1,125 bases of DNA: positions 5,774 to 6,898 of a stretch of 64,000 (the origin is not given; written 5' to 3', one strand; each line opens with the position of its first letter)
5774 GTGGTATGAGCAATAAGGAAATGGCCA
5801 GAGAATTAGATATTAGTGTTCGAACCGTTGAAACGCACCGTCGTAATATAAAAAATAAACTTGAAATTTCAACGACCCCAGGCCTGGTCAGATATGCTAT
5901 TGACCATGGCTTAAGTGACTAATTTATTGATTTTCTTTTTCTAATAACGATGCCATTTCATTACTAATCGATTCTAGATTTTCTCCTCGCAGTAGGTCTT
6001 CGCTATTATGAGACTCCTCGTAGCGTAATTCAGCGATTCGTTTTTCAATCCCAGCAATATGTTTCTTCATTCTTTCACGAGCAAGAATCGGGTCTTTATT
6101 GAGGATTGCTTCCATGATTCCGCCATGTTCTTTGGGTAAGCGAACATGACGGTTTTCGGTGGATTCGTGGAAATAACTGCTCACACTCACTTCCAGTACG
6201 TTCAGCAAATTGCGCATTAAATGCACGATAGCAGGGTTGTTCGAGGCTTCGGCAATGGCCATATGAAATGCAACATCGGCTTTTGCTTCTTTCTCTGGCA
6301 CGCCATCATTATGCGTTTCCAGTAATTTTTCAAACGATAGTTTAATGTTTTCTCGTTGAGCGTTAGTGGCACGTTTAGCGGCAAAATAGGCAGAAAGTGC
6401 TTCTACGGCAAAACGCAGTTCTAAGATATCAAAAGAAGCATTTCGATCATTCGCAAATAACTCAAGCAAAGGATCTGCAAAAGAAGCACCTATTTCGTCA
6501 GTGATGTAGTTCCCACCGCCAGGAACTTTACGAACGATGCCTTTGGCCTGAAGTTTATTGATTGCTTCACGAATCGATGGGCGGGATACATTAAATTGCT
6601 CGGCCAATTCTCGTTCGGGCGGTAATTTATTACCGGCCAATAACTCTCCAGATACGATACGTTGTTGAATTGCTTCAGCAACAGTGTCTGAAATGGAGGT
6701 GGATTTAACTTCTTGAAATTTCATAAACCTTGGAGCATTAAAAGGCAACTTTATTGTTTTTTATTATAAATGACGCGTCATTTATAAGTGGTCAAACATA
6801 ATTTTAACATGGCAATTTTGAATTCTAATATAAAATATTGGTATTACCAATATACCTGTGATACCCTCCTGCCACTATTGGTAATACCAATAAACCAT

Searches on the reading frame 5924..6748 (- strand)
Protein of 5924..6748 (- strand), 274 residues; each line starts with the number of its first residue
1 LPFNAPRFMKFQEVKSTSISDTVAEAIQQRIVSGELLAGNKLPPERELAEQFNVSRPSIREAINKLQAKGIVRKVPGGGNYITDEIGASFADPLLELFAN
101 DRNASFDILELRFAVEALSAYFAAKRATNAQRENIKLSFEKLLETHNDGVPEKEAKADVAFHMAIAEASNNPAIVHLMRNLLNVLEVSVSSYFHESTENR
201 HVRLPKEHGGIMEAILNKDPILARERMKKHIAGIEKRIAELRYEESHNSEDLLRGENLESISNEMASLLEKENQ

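Call 6: search_protein_families(library=ncbifam, proteins=[window:5924-6748:-])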
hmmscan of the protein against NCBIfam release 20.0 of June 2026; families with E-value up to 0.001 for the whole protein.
window:5924-6748:- (274 aa): 28 families (the best 25 are shown)
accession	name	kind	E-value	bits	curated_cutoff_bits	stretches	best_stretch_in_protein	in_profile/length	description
NF007001.0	PRK09464.1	equivalog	1.3e-61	208.4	330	1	9-252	1-246/254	pyruvate dehydrogenase complex transcriptional repressor PdhR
NF007741.0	PRK10421.1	equivalog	7e-55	186.2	311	1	15-246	4-241/262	transcriptional regulator LldR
NF007442.0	PRK09990.1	equivalog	1.7e-40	139.1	301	1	14-249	6-246/256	transcriptional regulator GlcC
NF003011.0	PRK03837.1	subfamily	2.5e-29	102.6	260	1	12-236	7-231/241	transcriptional regulator NanR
NF007588.0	PRK10225.1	equivalog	1.4e-24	86.8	442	1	22-241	13-234/257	Uxu operon transcriptional regulator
NF008571.0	PRK11523.1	equivalog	2.1e-19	70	396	1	18-233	8-220/258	transcriptional regulator ExuR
TIGR03338.1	phnR_burk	equivalog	3.8e-17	62.6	271.5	1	13-235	6-210/212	phosphonate utilization associated transcriptional regulator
TIGR02325.1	C_P_lyase_phnF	equivalog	1.2e-14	54.5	156.8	1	21-85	11-75/238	phosphonate metabolism transcriptional regulator PhnF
NF052282.1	PLP_TF_PdxR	equivalog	4.1e-13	49.2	320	1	21-91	4-74/448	MocR-like pyridoxine biosynthesis transcription factor PdxR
NF041547.1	GntR_LSA1692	equivalog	5.5e-13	49.1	275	1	21-83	4-66/233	GntR family transcriptional regulator, LSA1692 subfamily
TIGR02018.2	his_ut_repres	equivalog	2e-12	47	220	1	22-85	3-66/226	histidine utilization transcriptional repressor HutC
TIGR02404.1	trehalos_R_Bsub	equivalog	7.8e-12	45.3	211.95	1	22-83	4-65/233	trehalose operon repressor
NF052290.2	MocR_like_YczR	exception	4.1e-11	42.3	487.4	1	17-89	18-90/458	MocR-like transcription factor YczR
TIGR03337.1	phnR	equivalog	1.6e-10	41.1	296.75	1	23-83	6-66/231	phosphonate utilization transcriptional regulator PhnR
NF007292.0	PRK09764.1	equivalog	3.9e-10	39.3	281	1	22-85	9-72/240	GntR family transcriptional regulator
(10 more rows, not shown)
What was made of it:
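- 5924..6724 (-): GntR/FCD (FadR-subfamily) regulator of the PdhR/LldR clade, 266 aa. It is the predicted binder of O1-O3. NCBIfam PdhR 208 bits (cut-off 330) and LldR 186 bits (cut-off 311) (call 6).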

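Call 7: search_protein_families(library=pfam, proteins=[window:5924-6748:-])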
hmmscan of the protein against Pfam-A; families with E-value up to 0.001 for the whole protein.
window:5924-6748:- (274 aa): 9 families
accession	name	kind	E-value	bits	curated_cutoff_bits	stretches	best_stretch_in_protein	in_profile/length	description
PF07729.17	FCD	-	1.2e-22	81.1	24.3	1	107-232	1-124/125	FCD domain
PF00392.27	GntR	-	4.9e-22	77.8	27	1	20-82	2-64/64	Bacterial regulatory proteins, gntR family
PF08220.18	HTH_DeoR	-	2.8e-05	24.2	21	1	47-83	19-55/57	DeoR-like helix-turn-helix domain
PF08279.18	HTH_11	-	6.3e-05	23.2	25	1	47-77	20-51/55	HTH domain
PF13545.12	HTH_Crp_2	-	0.00013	22.3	27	0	46-83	26-62/70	Crp-like helix-turn-helix domain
PF13412.12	HTH_24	-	0.00014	21.8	21.9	1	46-73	21-48/48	Winged helix-turn-helix DNA-binding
PF12802.13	MarR_2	-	0.00017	22.1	27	1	46-76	24-54/61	MarR family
PF01978.25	TrmB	-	0.0003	21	25.6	1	46-77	26-57/68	Sugar-specific transcriptional regulator TrmB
PF14502.12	HTH_41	-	0.00092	19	25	0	38-72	2-36/48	Helix-turn-helix domain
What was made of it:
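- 5924..6724 (-): Pfam GntR 77.8 bits and FCD 81.1 bits (call 7).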

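Call 10: find_encoding_contigs(protein=window:5924-6748:-, flank=10000, max_places=6)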
Protein window:5924-6748:- (274 aa): no gene with exactly this product is on record in the collection.
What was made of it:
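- Tried and rejected: Looking up the regulator with the TTG start (274 aa) found nothing (call 10).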

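Call 13: find_encoding_contigs(protein=window:5924-6724:-, flank=10000, max_places=6)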
Protein window:5924-6724:- (266 aa): 5 contigs read that carry it; 5 places shown.
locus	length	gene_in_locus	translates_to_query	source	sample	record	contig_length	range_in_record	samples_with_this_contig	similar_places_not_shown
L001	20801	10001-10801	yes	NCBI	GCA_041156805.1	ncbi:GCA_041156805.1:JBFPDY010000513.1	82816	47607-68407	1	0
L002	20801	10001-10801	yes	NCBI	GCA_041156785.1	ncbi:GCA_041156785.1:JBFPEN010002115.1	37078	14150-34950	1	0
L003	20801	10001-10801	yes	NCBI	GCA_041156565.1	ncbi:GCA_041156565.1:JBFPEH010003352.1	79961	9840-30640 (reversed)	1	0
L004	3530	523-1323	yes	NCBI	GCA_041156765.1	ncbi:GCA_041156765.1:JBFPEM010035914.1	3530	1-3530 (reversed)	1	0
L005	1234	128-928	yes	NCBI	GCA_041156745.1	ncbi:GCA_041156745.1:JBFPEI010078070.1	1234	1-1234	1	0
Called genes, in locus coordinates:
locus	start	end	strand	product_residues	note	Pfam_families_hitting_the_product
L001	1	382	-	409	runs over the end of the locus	PF13187:Fer4_9 (faint), PF00037:Fer4 (faint), PF12800:Fer4_4 (faint), PF12838:Fer4_7, PF13183:Fer4_8, PF13237:Fer4_10 (weak), PF13534:Fer4_17, PF02754:CCG, +2 more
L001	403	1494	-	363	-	PF01565:FAD_binding_4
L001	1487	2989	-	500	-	PF01565:FAD_binding_4, PF02913:FAD-oxidase_C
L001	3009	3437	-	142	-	PF03928:HbpS-like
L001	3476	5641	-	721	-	PF20656:MS_N, PF20658:MSG_insertion, PF01274:MS_TIM-barrel, PF20659:MS_C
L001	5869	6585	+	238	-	PF00392:GntR, PF07729:FCD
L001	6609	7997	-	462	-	PF06808:DctM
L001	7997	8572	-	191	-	PF04290:DctQ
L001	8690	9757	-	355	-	PF03480:DctP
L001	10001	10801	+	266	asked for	PF00392:GntR, PF07729:FCD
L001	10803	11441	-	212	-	PF00072:Response_reg, PF00196:GerE, PF08281:Sigma70_r4_2 (weak)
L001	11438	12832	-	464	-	PF08269:dCache_2, PF17200:sCache_2, PF17201:Cache_3-Cache_2, PF07730:HisKA_3, PF13581:HATPase_c_2 (faint), PF02518:HATPase_c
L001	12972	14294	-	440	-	PF06808:DctM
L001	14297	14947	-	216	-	PF04290:DctQ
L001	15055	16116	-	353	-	PF03480:DctP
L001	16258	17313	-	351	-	PF03480:DctP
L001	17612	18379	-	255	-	PF00398:RrnaAD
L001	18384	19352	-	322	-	PF04166:PdxA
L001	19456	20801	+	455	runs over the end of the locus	PF00483:NTP_transferase, PF01128:IspD, PF02348:CTP_transf_3 (weak), PF12804:NTP_transf_3, PF25084:LbH_EIF2B, PF25087:GMPPB_C, PF00132:Hexapep, PF14602:Hexapep_2, +1 more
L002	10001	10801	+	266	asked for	PF00392:GntR, PF07729:FCD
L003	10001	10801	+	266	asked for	PF00392:GntR, PF07729:FCD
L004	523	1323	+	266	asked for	PF00392:GntR, PF07729:FCD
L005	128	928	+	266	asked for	PF00392:GntR, PF07729:FCD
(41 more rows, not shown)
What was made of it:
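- Tried and rejected: The ATG-start 266-aa product is the recorded protein (call 13).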

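Call 14: find_homologous_proteins(query=window:5924-6724:-)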
Query window:5924-6724:- (266 aa): 1122 proteins with E <= 0.001 among 2877 candidates; the best 120 are listed.
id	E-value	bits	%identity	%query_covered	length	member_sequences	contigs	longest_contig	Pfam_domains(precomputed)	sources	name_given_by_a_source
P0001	1.4e-163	560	100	100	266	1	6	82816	PF07729.18,PF00392.28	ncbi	ncbi:MAG: FadR/GntR family transcriptional regulator [Arenicella sp.]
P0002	6.0e-154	528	95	100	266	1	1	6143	PF07729.18,PF00392.28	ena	-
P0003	7.7e-130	450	80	98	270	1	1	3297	PF07729.18,PF00392.28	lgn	-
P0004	1.3e-129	449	79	99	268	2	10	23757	PF07729.18,PF00392.28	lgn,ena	-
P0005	3.9e-129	447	78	100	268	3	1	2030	PF07729.18,PF00392.28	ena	-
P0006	7.4e-128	443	80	98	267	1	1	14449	PF07729.18,PF00392.28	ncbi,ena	-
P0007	8.0e-128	443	79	100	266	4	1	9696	PF07729.18,PF00392.28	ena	-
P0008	6.4e-126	437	78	100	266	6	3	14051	PF07729.18,PF00392.28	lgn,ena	-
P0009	1.0e-123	429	77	100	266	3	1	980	PF07729.18,PF00392.28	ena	-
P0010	3.8e-107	375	69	97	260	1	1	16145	PF07729.18,PF00392.28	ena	-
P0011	1.2e-105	370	70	96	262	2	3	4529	PF07729.18,PF00392.28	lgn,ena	-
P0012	3.3e-105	369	67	99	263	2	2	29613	PF07729.18,PF00392.28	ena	-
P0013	5.1e-105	368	68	98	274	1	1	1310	PF07729.18,PF00392.28,PF13545.13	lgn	-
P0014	5.4e-104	365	69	97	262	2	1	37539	PF07729.18,PF00392.28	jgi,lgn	-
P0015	4.5e-96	339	64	100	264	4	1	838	PF07729.18,PF00392.28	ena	-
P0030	7.0e-61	224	44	96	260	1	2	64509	PF07729.18,PF00392.28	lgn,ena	-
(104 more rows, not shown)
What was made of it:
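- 5924..6724 (-): The exact protein is on record in Arenicella sp. MAGs (calls 13, 14).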

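Call 20: find_related_loci(query=A1, collection=genome_contigs, flank=10000)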
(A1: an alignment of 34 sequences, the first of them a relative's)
Query A1 (266 aa) in genome_contigs; peptide patterns used: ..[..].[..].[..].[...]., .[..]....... (x = any residue, [..] = any of these).
55 stretches matched a pattern; 37 encode a relative of the query (tblastn E <= 1e-3); 37 distinct loci.
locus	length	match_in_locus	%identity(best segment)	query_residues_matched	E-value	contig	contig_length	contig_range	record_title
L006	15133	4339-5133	77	1-265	2e-135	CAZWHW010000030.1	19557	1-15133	MAG TPA_asm: uncultured Gammaproteobacteria bacterium isolate SRP114822_co1_78 genome assembly, contig: NODE_629_length_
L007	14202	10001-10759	60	1-253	3e-99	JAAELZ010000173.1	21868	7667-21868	MAG: Proteobacteria bacterium isolate Bpl_19 BplG_CONTIG1054232, whole genome shotgun sequence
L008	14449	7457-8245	80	1-262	2e-138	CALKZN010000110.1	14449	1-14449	MAG: uncultured Arenicellaceae bacterium isolate R3_Bin_Bin_161_1 genome assembly, contig: c_000001979545, whole genome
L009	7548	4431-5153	47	1-239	1e-71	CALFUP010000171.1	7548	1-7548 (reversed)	MAG: uncultured Cocleimonas sp. isolate H3_Bin_Bin_119_1 genome assembly, contig: c_000001005387, whole genome shotgun s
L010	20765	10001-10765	45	1-253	4e-71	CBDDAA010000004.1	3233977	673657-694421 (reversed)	MAG: Granulosicoccaceae bacterium isolate 212068ec-03f6-4731-bd46-ab028424148a genome assembly, contig: contig_4, whole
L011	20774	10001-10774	52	1-256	7e-86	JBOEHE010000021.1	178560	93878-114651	MAG: Arenicella sp. isolate PBSgam11 PBS13d_contig_595, whole genome shotgun sequence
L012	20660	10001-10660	35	3-223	8e-35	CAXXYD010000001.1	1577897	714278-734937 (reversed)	MAG: Desulfosarcinaceae bacterium isolate d8a7a971-57cf-42a0-aaa7-90f8cedb306c genome assembly, contig: contig_1, whole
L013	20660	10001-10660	36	3-223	1e-33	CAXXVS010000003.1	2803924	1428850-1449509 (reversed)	MAG: Desulfobacterales bacterium isolate 5e2e11cb-0a29-41e5-9cec-673f41953d49 genome assembly, contig: contig_3, whole g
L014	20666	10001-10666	34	1-223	6e-33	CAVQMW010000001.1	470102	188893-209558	MAG: uncultured delta proteobacterium isolate MFD03804.bin.1.81 genome assembly, contig: contig_1479, whole genome shotg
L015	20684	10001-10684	33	3-231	1e-31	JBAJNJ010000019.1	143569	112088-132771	MAG: Desulfobacter sp. isolate MAG1-Ocu2016 MAG-Ocu-1-OculinaPatagonica-C21, whole genome shotgun sequence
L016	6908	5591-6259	35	1-224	5e-31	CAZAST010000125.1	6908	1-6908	MAG TPA_asm: uncultured Syntrophaceae bacterium isolate SRP192927_co6_553 genome assembly, contig: NODE_29819_length_690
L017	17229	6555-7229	32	1-226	5e-30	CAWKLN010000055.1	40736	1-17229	MAG: uncultured delta proteobacterium isolate MFD09779.bin.1.125 genome assembly, contig: contig_88971, whole genome sho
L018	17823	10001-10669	32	1-224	7e-30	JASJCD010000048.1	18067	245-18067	MAG: Desulfobacterales bacterium isolate MO_140.B12 MO_140.c_1315, whole genome shotgun sequence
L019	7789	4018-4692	32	1-226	1e-29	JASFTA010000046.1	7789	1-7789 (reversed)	MAG: Desulfobacterales bacterium isolate D1103U12metaG_Bin_317 D1103U12metaG_FD_scaffold_785_c1, whole genome shotgun se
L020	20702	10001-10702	31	1-241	8e-29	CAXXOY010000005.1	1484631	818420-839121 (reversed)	MAG: uncultured Desulfosarcina sp. isolate d456532c-4aeb-4088-96b6-462b3856a84e genome assembly, contig: contig_5, whole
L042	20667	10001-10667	33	1-223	5e-21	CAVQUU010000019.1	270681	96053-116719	MAG: uncultured delta proteobacterium isolate MFD09964.bin.3.400 genome assembly, contig: contig_26271, whole genome sho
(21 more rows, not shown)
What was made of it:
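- Tried and rejected: The genome_contigs scan returned mostly distant deltaproteobacterial FCD regulators at 30-36% identity (L012-L042, call 20).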

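Call 23: search_protein_families(library=pfam, proteins=[L008:8549-10228:+, L010:8661-9578:-, L010:7768-8664:-, L010:6117-7778:-, L010:10902-11990:+, L010:12023-12937:+, L007:1150-2793:-, L007:2790-3809:-, L007:3819-5075:-, L007:5094-5654:-], max_evalue=0.00001)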
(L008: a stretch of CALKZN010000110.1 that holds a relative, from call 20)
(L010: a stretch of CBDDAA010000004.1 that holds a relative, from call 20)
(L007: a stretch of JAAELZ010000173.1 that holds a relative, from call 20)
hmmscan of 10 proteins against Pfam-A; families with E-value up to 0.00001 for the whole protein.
L008:8549-10228:+ (559 aa): 1 family
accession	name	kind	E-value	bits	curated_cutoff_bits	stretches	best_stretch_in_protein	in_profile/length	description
PF01268.25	FTHFS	-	2.6e-266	884.6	27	1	5-559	1-556/556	Formate--tetrahydrofolate ligase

L010:8661-9578:- (305 aa): 2 families
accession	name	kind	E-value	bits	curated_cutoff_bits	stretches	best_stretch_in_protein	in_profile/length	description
PF00528.27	BPD_transp_1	-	6.8e-34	117.6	26.4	1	104-301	2-182/184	Binding-protein-dependent transport system inner membrane component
PF19300.4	BPD_transp_1_N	-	1.6e-09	38.4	23.8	1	5-66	15-76/114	Binding-prot-dependent transport system membrane comp, N-term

L010:7768-8664:- (298 aa): 1 family
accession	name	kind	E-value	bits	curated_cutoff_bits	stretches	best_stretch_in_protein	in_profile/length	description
PF00528.27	BPD_transp_1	-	1.5e-26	93.7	26.4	1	114-289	2-176/184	Binding-protein-dependent transport system inner membrane component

L010:6117-7778:- (553 aa): 7 families
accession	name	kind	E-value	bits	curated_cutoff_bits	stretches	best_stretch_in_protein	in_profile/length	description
PF00005.33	ABC_tran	-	2.9e-55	187.1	25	2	308-461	1-137/137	ABC transporter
PF08352.17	oligo_HPY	-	1.4e-11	45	27.1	1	512-544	1-33/65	Oligopeptide/dipeptide transporter, C-terminal region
PF02463.25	SMC_N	-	2e-11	44.2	40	1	313-499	20-205/220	RecF/RecN/SMC N terminal domain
PF13304.12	AAA_21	-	8.6e-08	33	27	0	165-236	230-303/304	AAA domain, putative AbiEii toxin, Type IV TA system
PF13555.12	AAA_29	-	1e-07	32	27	0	312-345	16-49/61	P-loop containing region of AAA domain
PF13191.12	AAA_16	-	4.3e-07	31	32.6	0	317-480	23-143/167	AAA ATPase domain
PF13401.12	AAA_22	-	2.1e-06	28.5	27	0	319-488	6-120/130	AAA domain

L010:10902-11990:+ (362 aa): 2 families
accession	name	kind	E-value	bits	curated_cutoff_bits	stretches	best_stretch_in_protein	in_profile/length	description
PF13378.12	MR_MLE_C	-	3e-53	181.2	29.4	1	152-355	4-218/219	Enolase C-terminal domain-like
PF02746.21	MR_MLE_N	-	3e-21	76.3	22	1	13-131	5-117/117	Mandelate racemase / muconate lactonizing enzyme, N-terminal domain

L010:12023-12937:+ (304 aa): 2 families
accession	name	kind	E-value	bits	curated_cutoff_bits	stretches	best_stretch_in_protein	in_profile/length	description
PF00561.26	Abhydrolase_1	-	2.3e-25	90.1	25.8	1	38-187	1-150/245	alpha/beta hydrolase fold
PF12697.13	Abhydrolase_6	-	1.4e-14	55.8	26.3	1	40-296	1-216/217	Alpha/beta hydrolase family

L007:1150-2793:- (547 aa): 10 families
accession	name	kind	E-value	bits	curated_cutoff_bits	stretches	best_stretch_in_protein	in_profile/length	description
PF07992.20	Pyr_redox_2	-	6.5e-31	108.3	26.1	1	133-414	3-291/291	Pyridine nucleotide-disulphide oxidoreductase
PF14691.11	Fer4_20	-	3.3e-19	69.2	25.8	1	41-120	30-112/113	Dihydroprymidine dehydrogenase domain II, 4Fe-4S cluster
PF13450.12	NAD_binding_8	-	9.5e-10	39.1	21.9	1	135-170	1-36/68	NAD(P)-binding Rossmann-like domain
PF00070.33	Pyr_redox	-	1.1e-09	39.1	22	0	133-166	2-35/82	Pyridine nucleotide-disulphide oxidoreductase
PF13738.12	Pyr_redox_3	-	1.4e-09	38.1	30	0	209-380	119-286/305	Pyridine nucleotide-disulphide oxidoreductase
PF01266.30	DAO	-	1.6e-08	34.9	27.9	1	133-166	2-35/353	FAD dependent oxidoreductase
PF12831.13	FAD_oxidored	-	3.7e-07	30.2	27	0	133-172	2-41/416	FAD dependent oxidoreductase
PF01593.30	Amino_oxidase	-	6.7e-07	29.4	19.8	1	141-170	2-31/443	Flavin containing amine oxidoreductase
PF01262.27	AlaDh_PNT_C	-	9.9e-07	28.8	23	0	132-165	30-63/214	Alanine dehydrogenase/PNT, C-terminal domain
PF14697.11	Fer4_21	-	7.7e-06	26.4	35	1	493-542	7-59/59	4Fe-4S dicluster domain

L007:2790-3809:- (339 aa): 1 family
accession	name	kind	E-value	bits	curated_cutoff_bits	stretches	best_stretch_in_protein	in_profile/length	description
PF02775.26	TPP_enzyme_C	-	1.3e-16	61.2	21.9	1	80-243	2-151/151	Thiamine pyrophosphate enzyme, C-terminal TPP binding domain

L007:3819-5075:- (418 aa): 3 families
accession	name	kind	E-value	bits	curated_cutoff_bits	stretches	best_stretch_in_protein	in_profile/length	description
PF01855.24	POR_N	-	6.6e-67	226.1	27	1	14-223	2-217/231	Pyruvate flavodoxin/ferredoxin oxidoreductase, thiamine diP-bdg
PF17147.9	PFOR_II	-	9.1e-25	87.4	27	1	259-356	1-98/102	Pyruvate:ferredoxin oxidoreductase core domain II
PF02780.25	Transketolase_C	-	2.2e-06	28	25.9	1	255-339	6-92/124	Transketolase, C-terminal domain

L007:5094-5654:- (186 aa): 1 family
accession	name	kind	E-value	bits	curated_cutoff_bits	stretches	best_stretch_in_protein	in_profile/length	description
PF01558.24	POR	-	1.8e-41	142.6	27.4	1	10-180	1-172/173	Pyruvate ferredoxin/flavodoxin oxidoreductase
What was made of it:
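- In L010 the same regulator-box pair sits beside unrelated ABC-transporter and enolase-superfamily genes (call 23), so the regulon is not fixed across the clade. In L007 the orthologous dctPQM is followed by 2-oxoacid:ferredoxin oxidoreductase genes (call 23).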

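Call 33: search_solved_structures(query=window:5924-6724:-, max_evalue=1e-8)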
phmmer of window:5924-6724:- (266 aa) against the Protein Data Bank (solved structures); distinct sequences matched with E-value up to 1e-8: 11.
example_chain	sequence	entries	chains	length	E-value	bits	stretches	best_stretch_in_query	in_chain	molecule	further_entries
9jpj_C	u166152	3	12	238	3e-22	82.6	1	7-229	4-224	Pyruvate dehydrogenase complex repressor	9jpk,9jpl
6az6_A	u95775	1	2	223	3e-19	72.8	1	14-228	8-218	GntR family transcriptional regulator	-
5kvr_A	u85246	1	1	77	1.6e-17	67.2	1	1-74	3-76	Pyruvate dehydrogenase complex repressor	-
2di3_A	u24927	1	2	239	2.6e-16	63.2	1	12-239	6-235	Bacterial regulatory proteins, GntR family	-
6on4_A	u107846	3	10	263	4e-15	59.3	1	9-226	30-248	HTH-type transcriptional repressor NanR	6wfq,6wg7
7xp0_A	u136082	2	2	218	6.7e-15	58.6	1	10-230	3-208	Probable transcriptional regulator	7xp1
7c7e_A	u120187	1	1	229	7.1e-15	58.5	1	12-233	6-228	Putative DNA-binding transcriptional regulator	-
5tpm_A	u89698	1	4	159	1.4e-13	54.2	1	98-248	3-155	Pyruvate dehydrogenase complex repressor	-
8pqm_A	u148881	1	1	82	1.4e-11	47.8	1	2-75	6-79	FadR family transcriptional regulator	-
7u5q_A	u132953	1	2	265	4.8e-10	42.7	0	12-235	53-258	Transcriptional regulator, GntR family protein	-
9wfi_A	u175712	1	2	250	1.4e-09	41.2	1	7-196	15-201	Uncharacterized HTH-type transcriptional regulator Rv0494,Fatty acid metabolism regulator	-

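Call 57: find_encoding_contigs(protein=P0012, flank=10000, max_places=1)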
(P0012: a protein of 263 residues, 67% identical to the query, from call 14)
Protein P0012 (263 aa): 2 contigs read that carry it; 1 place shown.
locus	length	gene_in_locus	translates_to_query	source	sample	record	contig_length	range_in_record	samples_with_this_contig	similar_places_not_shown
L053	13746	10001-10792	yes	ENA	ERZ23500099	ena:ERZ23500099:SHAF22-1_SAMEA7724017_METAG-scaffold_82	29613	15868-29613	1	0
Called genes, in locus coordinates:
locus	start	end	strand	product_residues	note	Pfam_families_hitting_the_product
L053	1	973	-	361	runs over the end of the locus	PF01565:FAD_binding_4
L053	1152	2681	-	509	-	PF01565:FAD_binding_4, PF02913:FAD-oxidase_C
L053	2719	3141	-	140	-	PF03928:HbpS-like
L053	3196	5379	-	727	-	PF20656:MS_N, PF20658:MSG_insertion, PF01274:MS_TIM-barrel, PF20659:MS_C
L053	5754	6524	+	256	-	PF00392:GntR, PF07729:FCD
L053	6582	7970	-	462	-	PF06808:DctM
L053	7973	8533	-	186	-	PF04290:DctQ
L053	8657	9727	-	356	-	PF03480:DctP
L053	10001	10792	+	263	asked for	PF00392:GntR, PF07729:FCD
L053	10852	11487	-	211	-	PF00072:Response_reg, PF08281:Sigma70_r4_2 (weak), PF00196:GerE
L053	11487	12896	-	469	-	PF08269:dCache_2, PF17200:sCache_2, PF17201:Cache_3-Cache_2, PF07730:HisKA_3, PF13581:HATPase_c_2 (faint), PF02518:HATPase_c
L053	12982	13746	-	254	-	?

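Call 58: find_encoding_contigs(protein=P0014, flank=10000, max_places=1)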
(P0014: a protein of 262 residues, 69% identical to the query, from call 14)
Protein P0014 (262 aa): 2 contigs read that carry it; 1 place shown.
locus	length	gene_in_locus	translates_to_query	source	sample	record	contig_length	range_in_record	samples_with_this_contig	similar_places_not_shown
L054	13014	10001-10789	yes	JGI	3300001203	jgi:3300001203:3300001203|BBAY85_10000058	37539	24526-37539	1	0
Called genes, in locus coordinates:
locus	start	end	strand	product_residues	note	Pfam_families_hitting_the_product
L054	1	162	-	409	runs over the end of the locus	PF13187:Fer4_9 (faint), PF00037:Fer4 (faint), PF12800:Fer4_4 (faint), PF12838:Fer4_7, PF13183:Fer4_8, PF13237:Fer4_10 (weak), PF13534:Fer4_17, PF02754:CCG, +2 more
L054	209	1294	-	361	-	PF01565:FAD_binding_4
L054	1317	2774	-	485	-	PF01565:FAD_binding_4, PF02913:FAD-oxidase_C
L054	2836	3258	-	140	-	PF03928:HbpS-like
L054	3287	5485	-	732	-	PF20656:MS_N, PF20658:MSG_insertion, PF01274:MS_TIM-barrel, PF20659:MS_C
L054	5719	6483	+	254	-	PF00392:GntR, PF07729:FCD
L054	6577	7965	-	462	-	PF06808:DctM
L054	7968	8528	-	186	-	PF04290:DctQ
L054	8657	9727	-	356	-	PF03480:DctP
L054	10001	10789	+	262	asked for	PF00392:GntR, PF07729:FCD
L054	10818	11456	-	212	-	PF00072:Response_reg, PF00196:GerE, PF08281:Sigma70_r4_2 (weak)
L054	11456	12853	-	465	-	PF08269:dCache_2, PF17200:sCache_2, PF17201:Cache_3-Cache_2, PF07730:HisKA_3, PF13581:HATPase_c_2 (weak), PF02518:HATPase_c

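Call 59: find_encoding_contigs(protein=P0030, flank=10000, max_places=1)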
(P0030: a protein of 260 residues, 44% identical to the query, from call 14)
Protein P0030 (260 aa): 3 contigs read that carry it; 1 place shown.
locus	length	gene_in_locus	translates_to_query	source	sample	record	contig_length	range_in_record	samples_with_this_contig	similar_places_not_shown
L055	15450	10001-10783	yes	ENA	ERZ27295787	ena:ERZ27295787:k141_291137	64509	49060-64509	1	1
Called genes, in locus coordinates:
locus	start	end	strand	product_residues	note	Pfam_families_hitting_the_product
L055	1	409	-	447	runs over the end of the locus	PF02661:Fic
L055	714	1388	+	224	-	PF08378:NERD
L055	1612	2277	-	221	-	-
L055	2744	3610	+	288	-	PF08269:dCache_2, PF17200:sCache_2, PF17201:Cache_3-Cache_2 (weak), PF00672:HAMP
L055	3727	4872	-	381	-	PF01070:FMN_dh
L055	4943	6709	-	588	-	PF01565:FAD_binding_4, PF09330:Lact-deh-memb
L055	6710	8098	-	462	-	PF06808:DctM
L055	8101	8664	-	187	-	PF04290:DctQ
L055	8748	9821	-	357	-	PF03480:DctP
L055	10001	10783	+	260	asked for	PF00392:GntR, PF07729:FCD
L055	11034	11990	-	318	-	PF00732:GMC_oxred_N, PF05199:GMC_oxred_C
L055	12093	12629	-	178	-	PF00732:GMC_oxred_N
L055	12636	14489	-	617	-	PF06213:CobT, PF11775:CobT_C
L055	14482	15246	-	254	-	PF07728:AAA_5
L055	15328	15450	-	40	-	?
